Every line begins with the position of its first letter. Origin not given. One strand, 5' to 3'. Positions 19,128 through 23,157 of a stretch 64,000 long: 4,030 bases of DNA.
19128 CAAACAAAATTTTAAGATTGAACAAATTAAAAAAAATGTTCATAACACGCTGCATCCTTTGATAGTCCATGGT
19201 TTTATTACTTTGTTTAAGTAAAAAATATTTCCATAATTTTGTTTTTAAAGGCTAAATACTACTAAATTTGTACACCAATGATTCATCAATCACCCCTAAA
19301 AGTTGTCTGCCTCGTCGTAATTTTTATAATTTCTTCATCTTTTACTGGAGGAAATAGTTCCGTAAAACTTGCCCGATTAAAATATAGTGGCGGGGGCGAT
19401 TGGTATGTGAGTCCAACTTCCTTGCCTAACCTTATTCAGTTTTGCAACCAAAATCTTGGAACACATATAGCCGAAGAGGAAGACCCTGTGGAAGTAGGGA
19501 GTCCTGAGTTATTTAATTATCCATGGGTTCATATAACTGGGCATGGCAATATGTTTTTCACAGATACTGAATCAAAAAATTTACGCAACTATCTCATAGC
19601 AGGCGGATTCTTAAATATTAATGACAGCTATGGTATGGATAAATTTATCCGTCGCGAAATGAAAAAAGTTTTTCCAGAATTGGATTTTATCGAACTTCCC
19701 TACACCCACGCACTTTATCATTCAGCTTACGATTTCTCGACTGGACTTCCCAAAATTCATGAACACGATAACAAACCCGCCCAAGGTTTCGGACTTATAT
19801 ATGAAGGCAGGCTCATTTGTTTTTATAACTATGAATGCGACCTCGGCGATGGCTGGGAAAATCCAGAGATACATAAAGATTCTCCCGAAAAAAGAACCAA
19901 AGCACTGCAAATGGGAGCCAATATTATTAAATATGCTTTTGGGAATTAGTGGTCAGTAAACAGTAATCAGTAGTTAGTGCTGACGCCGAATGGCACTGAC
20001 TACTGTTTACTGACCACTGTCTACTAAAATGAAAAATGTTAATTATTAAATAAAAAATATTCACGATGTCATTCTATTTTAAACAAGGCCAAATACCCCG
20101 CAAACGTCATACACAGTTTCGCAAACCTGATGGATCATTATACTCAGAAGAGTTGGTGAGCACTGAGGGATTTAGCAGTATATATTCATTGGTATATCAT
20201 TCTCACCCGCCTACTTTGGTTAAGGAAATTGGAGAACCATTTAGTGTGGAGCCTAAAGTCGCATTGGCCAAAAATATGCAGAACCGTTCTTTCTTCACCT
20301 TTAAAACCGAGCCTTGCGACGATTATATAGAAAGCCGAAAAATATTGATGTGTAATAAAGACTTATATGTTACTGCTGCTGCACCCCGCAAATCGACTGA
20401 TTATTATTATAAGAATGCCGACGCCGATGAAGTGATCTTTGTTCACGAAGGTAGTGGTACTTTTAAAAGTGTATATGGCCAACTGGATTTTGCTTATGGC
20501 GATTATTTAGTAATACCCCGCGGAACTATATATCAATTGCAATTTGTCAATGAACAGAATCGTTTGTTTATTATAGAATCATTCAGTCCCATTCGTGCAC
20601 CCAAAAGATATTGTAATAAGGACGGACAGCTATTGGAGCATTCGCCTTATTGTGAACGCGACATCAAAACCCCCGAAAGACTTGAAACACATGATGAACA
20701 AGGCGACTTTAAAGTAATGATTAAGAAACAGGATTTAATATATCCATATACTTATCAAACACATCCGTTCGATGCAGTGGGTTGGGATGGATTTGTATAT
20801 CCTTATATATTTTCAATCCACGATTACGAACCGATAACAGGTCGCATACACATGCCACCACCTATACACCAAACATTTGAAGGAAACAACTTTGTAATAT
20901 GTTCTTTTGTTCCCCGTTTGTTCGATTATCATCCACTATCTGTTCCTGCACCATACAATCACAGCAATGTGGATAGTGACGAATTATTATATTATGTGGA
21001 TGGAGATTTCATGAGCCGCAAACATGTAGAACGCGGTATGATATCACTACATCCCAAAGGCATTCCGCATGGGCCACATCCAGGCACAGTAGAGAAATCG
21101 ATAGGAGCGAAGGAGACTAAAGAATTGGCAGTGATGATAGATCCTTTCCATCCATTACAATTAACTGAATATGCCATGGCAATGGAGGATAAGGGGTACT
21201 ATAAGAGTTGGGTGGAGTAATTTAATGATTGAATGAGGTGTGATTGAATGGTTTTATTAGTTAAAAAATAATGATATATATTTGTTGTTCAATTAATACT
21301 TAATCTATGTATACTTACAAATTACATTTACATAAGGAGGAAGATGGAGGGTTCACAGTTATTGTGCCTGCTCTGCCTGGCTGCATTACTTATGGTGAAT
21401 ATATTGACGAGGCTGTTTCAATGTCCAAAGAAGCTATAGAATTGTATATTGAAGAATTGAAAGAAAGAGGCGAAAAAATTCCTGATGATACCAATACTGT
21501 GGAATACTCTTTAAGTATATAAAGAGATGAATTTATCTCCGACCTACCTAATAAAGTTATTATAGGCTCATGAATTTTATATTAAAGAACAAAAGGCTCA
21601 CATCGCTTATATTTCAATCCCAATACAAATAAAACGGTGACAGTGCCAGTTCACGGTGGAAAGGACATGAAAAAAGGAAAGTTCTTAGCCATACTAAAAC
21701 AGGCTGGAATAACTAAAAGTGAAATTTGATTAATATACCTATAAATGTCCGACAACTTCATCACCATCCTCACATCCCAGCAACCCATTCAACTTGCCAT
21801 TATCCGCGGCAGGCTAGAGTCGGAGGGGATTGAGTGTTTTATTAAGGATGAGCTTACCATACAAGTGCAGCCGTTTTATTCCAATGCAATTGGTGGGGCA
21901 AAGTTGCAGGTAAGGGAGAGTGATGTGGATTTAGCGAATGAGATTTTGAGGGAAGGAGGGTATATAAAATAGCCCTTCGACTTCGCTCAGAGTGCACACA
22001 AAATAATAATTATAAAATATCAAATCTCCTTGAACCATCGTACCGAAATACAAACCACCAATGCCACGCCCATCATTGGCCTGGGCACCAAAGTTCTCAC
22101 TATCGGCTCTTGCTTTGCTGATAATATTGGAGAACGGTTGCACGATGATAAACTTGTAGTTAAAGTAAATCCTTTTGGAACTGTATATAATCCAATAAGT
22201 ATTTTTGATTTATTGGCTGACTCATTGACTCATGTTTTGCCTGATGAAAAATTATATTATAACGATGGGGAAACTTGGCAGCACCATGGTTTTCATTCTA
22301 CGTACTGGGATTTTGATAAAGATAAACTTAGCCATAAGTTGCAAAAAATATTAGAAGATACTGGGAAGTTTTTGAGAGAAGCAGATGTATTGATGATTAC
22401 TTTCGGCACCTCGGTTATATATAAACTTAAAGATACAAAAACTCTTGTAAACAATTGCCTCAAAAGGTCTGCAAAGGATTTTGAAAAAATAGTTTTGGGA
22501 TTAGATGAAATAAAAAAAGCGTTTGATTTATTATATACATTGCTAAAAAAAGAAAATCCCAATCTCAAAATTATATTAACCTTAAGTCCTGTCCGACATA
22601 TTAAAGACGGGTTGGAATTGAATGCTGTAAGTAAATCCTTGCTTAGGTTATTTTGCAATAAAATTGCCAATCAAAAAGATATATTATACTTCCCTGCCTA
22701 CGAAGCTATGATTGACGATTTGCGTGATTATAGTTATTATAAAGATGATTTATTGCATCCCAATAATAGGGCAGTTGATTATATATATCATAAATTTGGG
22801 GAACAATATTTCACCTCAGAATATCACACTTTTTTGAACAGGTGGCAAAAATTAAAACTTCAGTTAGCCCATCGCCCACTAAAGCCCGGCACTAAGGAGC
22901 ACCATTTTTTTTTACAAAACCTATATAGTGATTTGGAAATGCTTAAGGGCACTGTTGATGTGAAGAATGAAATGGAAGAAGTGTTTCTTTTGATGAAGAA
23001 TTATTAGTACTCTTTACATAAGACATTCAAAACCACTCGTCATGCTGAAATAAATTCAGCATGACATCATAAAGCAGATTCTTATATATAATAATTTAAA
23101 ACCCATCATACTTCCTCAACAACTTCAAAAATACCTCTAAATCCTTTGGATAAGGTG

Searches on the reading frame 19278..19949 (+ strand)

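Call 60: search_protein_families(library=pfam, proteins=[window:19278-19949:+], max_evalue=0.001)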
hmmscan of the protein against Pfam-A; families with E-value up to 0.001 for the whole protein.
window:19278-19949:+ (223 aa): 1 family
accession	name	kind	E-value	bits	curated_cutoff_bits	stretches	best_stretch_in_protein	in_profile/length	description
PF13709.12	DUF4159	-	1.4e-67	227.6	25.9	1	30-221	1-202/202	Domain of unknown function (DUF4159)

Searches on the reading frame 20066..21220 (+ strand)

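Call 60: search_protein_families(library=pfam, proteins=[window:20066-21220:+], max_evalue=0.001)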
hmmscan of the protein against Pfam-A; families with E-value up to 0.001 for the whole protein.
window:20066-21220:+ (384 aa): 2 families
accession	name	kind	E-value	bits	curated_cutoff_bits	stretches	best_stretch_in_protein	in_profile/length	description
PF20510.4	HgmA_N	-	4.3e-10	39.8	20.2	1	110-249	136-271/273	Homogentisate 1,2-dioxygenase N-terminal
PF07883.17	Cupin_2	-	0.00032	20.8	27.2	0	117-158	16-56/70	Cupin domain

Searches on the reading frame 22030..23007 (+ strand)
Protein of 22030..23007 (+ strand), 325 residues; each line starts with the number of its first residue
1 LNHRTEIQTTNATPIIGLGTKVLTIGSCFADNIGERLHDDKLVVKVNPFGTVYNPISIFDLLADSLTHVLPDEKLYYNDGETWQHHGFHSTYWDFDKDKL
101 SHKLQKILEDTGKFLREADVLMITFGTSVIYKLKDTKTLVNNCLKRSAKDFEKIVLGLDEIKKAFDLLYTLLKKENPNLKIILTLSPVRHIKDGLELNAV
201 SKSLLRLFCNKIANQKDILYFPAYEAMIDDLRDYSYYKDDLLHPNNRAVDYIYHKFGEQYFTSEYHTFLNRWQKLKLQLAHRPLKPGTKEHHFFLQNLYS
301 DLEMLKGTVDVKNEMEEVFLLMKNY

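Call 60: search_protein_families(library=pfam, proteins=[window:22030-23007:+], max_evalue=0.001)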
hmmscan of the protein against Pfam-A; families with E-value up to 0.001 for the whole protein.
window:22030-23007:+ (325 aa): 2 families
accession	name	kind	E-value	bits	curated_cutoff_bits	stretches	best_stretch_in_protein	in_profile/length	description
PF08885.17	GSCFA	-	4.6e-78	262.7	25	1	21-256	1-237/237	GSCFA family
PF13472.12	Lipase_GDSL_2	-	3.9e-05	24.7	32.9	1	117-246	62-173/178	GDSL-like Lipase/Acylhydrolase family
